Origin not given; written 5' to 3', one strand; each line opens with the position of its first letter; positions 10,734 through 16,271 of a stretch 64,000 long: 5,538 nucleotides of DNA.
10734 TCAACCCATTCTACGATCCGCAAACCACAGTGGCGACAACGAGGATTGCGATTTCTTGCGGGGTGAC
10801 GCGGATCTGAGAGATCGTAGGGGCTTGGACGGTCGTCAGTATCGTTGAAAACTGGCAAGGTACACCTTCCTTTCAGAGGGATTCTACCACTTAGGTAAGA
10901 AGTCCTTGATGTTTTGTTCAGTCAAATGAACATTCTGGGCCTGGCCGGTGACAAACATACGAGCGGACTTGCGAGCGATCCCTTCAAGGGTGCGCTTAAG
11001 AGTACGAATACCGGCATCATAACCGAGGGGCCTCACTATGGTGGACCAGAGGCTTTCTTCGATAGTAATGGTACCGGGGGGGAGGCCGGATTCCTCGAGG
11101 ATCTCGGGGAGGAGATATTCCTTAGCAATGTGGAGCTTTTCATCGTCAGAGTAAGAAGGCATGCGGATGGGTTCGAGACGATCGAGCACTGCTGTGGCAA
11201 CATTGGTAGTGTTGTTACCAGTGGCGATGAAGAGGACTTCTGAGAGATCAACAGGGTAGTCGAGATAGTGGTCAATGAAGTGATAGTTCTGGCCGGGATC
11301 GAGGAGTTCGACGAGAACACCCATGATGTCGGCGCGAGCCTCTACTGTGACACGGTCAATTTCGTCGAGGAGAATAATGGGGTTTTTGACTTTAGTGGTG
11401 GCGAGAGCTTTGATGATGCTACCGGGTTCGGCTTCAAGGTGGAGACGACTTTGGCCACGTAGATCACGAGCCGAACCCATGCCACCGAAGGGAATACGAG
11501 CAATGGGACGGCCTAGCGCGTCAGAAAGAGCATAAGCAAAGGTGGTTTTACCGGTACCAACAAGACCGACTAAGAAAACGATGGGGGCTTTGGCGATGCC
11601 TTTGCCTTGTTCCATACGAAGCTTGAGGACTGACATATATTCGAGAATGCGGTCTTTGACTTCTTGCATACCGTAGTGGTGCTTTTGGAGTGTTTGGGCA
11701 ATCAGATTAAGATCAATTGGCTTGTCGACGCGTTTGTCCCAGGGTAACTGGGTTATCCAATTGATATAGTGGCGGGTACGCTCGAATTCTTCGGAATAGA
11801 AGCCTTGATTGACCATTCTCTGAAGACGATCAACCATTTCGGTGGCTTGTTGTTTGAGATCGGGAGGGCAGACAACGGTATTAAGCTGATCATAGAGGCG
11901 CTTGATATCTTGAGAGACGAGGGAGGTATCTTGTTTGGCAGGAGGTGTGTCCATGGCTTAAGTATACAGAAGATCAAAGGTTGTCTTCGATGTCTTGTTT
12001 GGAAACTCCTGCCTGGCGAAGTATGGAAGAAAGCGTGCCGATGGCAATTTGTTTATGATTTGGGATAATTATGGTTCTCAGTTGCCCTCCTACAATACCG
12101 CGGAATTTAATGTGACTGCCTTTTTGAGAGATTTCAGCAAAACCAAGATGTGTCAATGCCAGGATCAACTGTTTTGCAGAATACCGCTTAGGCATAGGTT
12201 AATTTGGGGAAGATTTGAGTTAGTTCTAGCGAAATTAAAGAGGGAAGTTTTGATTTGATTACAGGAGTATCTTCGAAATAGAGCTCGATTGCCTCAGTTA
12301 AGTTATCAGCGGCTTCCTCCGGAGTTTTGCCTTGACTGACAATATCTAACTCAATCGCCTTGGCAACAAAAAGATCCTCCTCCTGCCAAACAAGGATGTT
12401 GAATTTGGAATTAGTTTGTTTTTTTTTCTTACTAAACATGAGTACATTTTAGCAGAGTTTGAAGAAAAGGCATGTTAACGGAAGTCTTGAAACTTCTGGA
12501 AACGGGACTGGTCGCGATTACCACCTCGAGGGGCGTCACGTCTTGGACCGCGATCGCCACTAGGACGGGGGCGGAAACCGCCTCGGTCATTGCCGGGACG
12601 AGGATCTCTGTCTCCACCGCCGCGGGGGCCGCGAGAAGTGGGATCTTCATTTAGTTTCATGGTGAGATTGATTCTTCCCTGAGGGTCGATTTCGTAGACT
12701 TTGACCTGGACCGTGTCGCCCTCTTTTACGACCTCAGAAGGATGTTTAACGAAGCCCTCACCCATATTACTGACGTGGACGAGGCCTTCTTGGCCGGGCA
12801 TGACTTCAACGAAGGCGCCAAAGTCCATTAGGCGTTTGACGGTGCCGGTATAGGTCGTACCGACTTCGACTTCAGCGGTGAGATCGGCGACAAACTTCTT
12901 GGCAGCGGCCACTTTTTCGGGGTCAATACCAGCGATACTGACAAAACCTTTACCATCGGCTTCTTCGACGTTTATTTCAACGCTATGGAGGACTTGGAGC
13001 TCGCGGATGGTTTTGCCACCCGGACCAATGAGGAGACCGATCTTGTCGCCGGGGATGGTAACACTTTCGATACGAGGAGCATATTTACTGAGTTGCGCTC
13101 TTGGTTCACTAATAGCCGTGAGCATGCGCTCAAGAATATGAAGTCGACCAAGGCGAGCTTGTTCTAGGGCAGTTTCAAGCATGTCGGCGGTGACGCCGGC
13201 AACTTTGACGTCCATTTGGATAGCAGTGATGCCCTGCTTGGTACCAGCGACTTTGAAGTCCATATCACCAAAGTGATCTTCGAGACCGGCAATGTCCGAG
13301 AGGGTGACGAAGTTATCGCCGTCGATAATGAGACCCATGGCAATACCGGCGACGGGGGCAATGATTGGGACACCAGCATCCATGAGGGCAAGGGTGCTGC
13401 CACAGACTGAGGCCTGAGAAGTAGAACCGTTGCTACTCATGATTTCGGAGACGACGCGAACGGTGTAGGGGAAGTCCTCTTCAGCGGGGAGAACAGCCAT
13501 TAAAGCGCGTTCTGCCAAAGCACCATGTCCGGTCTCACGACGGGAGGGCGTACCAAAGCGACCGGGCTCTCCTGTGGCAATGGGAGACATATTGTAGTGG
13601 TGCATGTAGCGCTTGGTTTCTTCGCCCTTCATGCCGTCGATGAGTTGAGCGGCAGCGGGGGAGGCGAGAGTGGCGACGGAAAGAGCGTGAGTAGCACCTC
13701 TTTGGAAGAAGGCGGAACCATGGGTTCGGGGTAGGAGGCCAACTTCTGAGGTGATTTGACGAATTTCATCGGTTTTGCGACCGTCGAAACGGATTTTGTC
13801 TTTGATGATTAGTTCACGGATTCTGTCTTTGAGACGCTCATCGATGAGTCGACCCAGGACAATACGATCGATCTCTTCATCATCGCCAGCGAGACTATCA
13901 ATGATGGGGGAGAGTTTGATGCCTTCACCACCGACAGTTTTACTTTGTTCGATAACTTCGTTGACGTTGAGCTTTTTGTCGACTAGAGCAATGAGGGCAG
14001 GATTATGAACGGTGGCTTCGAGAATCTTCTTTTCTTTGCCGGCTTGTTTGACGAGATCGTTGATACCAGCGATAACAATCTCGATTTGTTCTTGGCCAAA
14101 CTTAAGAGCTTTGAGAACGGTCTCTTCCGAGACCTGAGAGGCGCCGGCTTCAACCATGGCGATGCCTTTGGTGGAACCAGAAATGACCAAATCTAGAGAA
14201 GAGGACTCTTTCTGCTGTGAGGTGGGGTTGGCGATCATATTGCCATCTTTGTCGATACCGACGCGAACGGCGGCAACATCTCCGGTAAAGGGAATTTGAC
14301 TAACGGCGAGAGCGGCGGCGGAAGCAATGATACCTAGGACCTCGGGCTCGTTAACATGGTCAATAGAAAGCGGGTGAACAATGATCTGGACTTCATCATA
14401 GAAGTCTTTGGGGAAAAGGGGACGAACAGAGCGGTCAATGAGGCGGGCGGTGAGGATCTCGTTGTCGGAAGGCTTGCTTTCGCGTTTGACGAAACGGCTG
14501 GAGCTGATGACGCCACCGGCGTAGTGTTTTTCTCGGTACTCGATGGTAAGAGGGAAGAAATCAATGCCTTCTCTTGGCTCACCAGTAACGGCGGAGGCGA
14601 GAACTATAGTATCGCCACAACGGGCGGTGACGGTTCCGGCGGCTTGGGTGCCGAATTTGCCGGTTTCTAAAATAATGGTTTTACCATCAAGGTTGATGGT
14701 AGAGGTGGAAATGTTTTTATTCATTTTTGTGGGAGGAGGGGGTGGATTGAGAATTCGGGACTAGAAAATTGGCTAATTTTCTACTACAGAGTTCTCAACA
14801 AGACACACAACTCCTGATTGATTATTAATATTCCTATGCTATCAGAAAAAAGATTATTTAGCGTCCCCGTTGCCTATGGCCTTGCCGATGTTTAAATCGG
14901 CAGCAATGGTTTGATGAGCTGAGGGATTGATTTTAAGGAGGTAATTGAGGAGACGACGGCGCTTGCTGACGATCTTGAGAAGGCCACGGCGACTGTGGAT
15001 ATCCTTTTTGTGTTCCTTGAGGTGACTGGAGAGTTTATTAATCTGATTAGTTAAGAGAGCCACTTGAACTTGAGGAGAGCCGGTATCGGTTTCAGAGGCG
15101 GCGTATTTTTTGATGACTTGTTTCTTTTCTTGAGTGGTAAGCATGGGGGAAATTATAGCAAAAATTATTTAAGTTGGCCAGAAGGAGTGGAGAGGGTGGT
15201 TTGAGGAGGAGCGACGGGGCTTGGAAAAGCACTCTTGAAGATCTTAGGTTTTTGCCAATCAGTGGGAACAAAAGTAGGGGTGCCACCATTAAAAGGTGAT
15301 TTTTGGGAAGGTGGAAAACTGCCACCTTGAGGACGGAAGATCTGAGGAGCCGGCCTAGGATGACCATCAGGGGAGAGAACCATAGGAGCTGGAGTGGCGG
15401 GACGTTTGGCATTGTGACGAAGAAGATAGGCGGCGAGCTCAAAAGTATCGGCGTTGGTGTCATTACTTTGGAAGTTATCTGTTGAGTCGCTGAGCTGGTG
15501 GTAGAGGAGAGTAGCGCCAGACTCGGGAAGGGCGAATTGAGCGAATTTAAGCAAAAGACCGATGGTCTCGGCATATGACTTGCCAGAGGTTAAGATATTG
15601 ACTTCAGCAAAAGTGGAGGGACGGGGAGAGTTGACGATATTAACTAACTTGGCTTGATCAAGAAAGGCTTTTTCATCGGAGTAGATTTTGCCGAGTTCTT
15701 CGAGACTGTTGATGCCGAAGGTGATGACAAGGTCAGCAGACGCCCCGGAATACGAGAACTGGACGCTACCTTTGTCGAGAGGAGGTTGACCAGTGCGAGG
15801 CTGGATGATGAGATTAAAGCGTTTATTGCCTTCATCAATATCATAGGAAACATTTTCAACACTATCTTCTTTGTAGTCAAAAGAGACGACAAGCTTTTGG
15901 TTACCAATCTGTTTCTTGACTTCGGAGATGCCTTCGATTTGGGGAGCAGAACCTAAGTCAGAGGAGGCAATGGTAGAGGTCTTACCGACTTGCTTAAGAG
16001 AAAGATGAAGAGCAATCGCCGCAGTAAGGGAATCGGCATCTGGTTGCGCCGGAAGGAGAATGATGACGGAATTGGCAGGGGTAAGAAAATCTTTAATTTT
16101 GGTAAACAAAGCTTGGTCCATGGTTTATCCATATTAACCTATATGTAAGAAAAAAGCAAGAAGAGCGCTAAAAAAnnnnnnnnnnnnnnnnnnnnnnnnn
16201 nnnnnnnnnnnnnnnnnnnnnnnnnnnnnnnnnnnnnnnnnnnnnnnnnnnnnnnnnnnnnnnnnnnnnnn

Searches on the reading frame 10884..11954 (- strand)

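Call 19: search_protein_families(library=pfam, proteins=[window:10884-11954:-], max_evalue=0.001)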
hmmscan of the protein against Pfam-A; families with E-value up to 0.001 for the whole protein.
window:10884-11954:- (356 aa): 6 families
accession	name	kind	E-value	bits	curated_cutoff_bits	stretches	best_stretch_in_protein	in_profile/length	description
PF00004.35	AAA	-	7.9e-15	55.9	21.2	1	126-262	1-125/131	ATPase family associated with various cellular activities (AAA)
PF07728.20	AAA_5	-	8.9e-09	35.9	22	1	126-250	2-125/139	AAA domain (dynein-related subfamily)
PF22667.2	Lon_lid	-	5.6e-08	32.8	27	1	287-339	1-54/57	Lon protease AAA+ ATPase lid domain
PF13401.12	AAA_22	-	6.3e-06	27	27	1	123-219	5-109/130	AAA domain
PF07724.20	AAA_2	-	1.3e-05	25.8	27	1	187-255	72-132/166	AAA domain (Cdc48 subfamily)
PF13173.12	AAA_14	-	0.00057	20.3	27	0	124-227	3-94/129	AAA domain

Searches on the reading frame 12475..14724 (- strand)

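Call 20: search_protein_families(library=pfam, proteins=[window:12475-14724:-], max_evalue=0.001)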
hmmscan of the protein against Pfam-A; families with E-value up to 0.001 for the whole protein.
window:12475-14724:- (749 aa): 4 families
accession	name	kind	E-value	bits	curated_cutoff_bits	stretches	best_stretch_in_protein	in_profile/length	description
PF01138.27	RNase_PH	-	1.6e-51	174.5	25.5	2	320-453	1-130/130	3' exoribonuclease family, domain 1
PF03725.20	RNase_PH_C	-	1.7e-17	63.6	20.8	2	150-212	3-66/67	3' exoribonuclease family, domain 2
PF00575.29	S1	-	2.9e-17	63.3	22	1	619-690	2-74/74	S1 RNA binding domain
PF00013.35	KH_1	-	1e-12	48.1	21.5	1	553-612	2-64/66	KH domain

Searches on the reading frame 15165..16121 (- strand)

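Call 20: search_protein_families(library=pfam, proteins=[window:15165-16121:-], max_evalue=0.001)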
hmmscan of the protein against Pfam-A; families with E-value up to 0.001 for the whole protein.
window:15165-16121:- (318 aa): 1 family
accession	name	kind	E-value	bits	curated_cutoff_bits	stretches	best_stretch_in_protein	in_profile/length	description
PF01368.27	DHH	-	0.00083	20.1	28.1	0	19-94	2-59/125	DHH family, N-terminal domain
